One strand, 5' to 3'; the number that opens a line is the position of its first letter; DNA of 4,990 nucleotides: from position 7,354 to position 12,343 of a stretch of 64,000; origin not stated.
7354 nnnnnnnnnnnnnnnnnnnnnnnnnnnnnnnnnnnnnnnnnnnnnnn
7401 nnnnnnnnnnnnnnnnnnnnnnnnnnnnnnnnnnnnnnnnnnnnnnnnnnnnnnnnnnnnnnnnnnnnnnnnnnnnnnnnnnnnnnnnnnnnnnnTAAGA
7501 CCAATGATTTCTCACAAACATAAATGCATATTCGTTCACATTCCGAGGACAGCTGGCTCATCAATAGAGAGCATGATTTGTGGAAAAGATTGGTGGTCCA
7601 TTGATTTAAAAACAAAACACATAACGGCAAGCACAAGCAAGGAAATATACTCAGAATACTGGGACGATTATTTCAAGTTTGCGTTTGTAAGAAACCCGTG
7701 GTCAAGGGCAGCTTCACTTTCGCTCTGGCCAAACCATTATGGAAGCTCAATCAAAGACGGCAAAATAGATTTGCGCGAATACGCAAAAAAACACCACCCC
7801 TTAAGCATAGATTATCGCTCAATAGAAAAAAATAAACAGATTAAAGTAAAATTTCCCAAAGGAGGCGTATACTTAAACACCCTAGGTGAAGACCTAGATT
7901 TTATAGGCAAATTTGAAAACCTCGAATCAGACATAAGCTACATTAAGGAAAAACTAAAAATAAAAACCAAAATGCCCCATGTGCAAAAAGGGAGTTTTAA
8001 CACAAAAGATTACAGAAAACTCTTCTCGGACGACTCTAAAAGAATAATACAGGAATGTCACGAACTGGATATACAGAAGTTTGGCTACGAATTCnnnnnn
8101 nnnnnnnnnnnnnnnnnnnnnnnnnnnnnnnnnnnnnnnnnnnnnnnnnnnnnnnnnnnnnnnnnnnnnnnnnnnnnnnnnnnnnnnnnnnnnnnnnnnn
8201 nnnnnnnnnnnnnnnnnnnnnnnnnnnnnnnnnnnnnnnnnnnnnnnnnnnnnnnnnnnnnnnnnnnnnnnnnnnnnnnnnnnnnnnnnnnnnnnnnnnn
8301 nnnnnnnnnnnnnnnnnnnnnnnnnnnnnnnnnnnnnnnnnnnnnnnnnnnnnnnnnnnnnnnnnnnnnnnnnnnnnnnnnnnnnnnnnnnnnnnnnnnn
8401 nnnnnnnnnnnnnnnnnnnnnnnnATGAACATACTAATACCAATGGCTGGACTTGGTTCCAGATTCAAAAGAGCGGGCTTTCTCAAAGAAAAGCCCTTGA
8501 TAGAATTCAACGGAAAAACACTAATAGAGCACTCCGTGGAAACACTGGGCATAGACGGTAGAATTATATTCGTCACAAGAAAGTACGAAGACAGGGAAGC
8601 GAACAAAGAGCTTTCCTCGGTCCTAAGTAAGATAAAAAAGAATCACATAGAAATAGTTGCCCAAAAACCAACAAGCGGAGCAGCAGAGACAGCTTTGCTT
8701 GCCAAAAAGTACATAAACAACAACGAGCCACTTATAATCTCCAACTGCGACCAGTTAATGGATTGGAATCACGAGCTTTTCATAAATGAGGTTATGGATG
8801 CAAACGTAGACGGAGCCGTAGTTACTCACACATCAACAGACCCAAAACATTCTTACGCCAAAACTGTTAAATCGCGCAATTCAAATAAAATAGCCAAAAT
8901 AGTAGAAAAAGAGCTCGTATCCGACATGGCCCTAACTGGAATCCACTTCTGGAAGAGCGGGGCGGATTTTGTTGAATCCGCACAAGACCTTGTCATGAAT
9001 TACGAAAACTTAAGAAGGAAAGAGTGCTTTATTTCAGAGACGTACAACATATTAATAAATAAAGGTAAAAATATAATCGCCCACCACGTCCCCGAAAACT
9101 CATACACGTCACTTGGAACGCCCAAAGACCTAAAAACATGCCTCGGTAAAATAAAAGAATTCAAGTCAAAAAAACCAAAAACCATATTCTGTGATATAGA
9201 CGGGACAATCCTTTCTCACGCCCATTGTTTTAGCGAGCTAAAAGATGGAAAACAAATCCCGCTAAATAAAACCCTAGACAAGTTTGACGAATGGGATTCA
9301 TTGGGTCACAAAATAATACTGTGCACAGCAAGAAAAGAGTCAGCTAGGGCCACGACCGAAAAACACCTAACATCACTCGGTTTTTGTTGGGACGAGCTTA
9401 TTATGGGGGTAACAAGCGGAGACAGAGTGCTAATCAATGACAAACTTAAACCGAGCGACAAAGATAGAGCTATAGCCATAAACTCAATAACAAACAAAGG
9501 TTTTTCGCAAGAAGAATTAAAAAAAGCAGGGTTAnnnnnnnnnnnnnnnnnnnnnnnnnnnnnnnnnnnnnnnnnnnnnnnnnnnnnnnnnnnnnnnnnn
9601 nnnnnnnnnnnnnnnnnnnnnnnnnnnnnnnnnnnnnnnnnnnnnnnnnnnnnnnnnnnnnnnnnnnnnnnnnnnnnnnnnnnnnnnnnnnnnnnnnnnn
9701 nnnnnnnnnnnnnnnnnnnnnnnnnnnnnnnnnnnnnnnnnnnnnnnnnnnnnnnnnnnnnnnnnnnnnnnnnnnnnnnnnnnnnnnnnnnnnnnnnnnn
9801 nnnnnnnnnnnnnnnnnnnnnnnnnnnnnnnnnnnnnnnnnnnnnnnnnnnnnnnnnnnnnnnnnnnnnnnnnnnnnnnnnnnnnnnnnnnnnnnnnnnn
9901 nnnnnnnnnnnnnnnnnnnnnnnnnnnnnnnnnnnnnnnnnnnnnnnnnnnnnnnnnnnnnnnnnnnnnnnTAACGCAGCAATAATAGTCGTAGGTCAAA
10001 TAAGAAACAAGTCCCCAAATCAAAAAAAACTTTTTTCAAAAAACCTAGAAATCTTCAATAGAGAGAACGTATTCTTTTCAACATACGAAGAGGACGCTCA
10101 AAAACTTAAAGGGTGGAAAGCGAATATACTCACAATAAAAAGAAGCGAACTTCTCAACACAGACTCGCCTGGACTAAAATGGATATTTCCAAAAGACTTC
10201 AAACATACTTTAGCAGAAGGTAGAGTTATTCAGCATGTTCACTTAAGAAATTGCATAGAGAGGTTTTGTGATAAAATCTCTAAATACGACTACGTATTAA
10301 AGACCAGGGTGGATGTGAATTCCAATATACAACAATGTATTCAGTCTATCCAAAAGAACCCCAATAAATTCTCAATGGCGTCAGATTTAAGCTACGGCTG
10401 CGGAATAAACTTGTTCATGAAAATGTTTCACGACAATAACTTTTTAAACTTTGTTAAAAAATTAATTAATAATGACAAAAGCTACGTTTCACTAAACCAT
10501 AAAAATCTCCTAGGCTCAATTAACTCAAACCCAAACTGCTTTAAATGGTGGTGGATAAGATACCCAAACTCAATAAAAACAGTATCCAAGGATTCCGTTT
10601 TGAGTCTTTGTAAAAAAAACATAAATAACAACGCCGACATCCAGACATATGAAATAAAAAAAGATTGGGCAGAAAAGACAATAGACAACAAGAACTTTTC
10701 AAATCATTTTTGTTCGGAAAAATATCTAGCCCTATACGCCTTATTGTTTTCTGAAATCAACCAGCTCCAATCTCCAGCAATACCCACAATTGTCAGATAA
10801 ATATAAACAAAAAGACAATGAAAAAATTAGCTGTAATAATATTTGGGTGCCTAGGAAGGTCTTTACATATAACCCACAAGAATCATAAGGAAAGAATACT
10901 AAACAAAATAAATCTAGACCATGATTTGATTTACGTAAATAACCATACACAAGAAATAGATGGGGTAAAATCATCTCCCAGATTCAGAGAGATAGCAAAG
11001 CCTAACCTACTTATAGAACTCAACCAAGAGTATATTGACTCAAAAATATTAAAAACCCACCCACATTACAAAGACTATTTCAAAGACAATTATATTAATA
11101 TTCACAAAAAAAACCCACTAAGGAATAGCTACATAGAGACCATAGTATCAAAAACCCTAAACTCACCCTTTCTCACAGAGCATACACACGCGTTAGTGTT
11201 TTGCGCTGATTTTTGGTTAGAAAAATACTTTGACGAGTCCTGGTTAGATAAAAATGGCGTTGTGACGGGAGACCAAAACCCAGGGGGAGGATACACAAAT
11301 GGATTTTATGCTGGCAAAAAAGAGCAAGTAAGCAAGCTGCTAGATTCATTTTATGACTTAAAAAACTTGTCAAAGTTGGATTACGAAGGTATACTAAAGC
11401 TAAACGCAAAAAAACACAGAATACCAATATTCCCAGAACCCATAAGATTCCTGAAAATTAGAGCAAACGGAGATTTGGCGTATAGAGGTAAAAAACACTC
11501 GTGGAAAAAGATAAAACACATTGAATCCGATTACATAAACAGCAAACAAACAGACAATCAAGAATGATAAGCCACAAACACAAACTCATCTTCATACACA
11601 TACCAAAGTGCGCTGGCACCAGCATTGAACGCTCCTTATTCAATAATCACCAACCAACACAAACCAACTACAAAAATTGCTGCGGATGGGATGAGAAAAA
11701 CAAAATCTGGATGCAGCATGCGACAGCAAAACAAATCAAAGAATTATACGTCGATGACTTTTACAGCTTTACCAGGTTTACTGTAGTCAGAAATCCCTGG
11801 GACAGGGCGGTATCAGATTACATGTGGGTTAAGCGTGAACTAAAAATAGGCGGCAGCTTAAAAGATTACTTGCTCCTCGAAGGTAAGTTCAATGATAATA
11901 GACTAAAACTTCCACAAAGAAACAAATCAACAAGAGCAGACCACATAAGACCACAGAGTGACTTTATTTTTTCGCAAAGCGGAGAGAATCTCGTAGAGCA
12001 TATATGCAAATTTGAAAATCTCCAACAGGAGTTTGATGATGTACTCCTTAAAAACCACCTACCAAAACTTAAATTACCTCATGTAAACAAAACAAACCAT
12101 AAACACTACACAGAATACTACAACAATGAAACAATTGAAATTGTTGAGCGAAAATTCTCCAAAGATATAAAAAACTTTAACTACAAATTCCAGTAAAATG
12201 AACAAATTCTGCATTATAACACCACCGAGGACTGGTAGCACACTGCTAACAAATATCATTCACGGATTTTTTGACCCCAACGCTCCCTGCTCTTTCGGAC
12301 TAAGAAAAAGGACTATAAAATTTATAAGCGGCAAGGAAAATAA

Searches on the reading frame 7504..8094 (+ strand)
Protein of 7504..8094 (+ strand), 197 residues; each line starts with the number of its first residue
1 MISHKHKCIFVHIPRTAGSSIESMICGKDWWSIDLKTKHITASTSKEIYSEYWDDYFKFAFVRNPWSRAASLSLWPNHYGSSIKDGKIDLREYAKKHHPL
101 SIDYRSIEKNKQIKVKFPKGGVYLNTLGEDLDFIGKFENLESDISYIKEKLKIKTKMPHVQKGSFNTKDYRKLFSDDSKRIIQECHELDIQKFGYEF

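Call 67: search_protein_families(library=pfam, proteins=[window:7504-8094:+], max_evalue=0.001)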
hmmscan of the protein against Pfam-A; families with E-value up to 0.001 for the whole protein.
window:7504-8094:+ (197 aa): 1 family
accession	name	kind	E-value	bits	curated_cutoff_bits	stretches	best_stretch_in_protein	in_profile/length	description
PF03567.20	Sulfotransfer_2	-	9.8e-12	46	22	1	1-71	4-96/252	Sulfotransferase family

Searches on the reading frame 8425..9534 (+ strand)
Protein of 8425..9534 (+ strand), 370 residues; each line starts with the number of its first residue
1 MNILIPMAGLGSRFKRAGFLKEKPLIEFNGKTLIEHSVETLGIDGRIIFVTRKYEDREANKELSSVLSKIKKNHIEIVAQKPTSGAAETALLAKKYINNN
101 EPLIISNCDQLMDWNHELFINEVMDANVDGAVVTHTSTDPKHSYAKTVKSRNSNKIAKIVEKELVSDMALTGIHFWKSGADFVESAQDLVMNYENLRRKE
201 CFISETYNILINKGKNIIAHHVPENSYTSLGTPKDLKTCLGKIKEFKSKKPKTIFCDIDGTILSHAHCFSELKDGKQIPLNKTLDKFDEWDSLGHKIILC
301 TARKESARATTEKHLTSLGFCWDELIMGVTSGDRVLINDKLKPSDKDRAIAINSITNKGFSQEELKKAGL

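Call 67: search_protein_families(library=pfam, proteins=[window:8425-9534:+], max_evalue=0.001)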
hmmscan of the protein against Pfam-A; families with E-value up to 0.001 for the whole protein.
window:8425-9534:+ (370 aa): 5 families
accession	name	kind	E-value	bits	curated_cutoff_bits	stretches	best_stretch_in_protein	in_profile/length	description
PF00483.29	NTP_transferase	-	1e-11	45.4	21.2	1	8-237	7-236/245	Nucleotidyl transferase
PF03767.20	Acid_phosphat_B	-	6.8e-09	36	27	1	246-328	72-171/230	HAD superfamily, subfamily IIIB (Acid phosphatase)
PF12804.13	NTP_transf_3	-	1.3e-06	29.1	27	1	4-111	2-97/160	MobA-like NTP transferase domain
PF25109.1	HAD_PNKP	-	1.6e-05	25.5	27.6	1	251-316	1-68/143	Polynucleotide kinase PNKP phosphatase domain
PF08282.18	Hydrolase_3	-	2.2e-05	24.7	20.9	1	254-309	1-46/255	haloacid dehalogenase-like hydrolase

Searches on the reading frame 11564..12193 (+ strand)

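Call 67: search_protein_families(library=pfam, proteins=[window:11564-12193:+], max_evalue=0.001)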
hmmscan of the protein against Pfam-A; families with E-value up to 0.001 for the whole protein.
window:11564-12193:+ (210 aa): 1 family
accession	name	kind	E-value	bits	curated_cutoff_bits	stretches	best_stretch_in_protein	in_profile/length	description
PF03567.20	Sulfotransfer_2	-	4.7e-14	53.5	22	1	1-208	4-252/252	Sulfotransferase family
